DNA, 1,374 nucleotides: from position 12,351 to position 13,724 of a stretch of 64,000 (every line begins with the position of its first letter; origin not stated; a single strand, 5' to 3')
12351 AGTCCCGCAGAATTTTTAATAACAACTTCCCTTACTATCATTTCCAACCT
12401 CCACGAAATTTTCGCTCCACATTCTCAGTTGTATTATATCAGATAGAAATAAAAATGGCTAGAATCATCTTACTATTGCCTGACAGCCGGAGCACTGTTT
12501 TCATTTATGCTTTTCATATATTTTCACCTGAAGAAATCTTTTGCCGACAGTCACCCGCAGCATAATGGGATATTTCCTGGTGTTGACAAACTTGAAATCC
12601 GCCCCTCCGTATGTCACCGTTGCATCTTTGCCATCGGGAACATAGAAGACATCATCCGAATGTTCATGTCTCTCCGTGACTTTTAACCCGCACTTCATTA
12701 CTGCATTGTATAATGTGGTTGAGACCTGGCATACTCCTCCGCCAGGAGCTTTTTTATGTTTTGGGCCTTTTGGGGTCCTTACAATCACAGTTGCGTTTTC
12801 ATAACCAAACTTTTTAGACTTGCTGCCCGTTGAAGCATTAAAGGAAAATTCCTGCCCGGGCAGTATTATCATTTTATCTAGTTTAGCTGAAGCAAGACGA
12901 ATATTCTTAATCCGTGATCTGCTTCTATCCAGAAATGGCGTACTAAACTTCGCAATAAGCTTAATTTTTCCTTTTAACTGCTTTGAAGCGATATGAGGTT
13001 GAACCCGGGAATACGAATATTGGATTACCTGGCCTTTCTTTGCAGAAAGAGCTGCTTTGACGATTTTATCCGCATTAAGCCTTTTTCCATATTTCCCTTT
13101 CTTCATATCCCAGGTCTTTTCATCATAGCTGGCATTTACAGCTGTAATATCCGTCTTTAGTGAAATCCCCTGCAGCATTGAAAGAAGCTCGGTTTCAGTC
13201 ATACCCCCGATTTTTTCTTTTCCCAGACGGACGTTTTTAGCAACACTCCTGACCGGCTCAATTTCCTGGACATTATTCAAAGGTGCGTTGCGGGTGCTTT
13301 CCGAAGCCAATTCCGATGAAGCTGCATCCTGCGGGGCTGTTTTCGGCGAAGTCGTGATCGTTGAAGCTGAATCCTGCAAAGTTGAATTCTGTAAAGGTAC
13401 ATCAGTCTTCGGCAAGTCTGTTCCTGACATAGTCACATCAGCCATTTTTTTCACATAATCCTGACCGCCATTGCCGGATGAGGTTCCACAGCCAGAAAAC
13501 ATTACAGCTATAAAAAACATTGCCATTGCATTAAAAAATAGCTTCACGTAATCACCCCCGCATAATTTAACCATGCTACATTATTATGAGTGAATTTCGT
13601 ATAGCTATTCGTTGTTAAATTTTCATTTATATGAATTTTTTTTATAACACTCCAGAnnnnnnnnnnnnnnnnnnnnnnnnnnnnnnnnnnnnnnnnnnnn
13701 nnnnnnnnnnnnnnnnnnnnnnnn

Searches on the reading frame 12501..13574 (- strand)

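Call 47: search_protein_families(library=pfam, proteins=[window:12501-13574:-], max_evalue=0.00001)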
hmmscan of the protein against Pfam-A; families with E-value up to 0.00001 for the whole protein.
window:12501-13574:- (357 aa): 1 family
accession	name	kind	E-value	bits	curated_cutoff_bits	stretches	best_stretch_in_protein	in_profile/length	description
PF04294.18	VanW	-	1.6e-43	147.7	27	1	221-353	2-130/130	VanW like protein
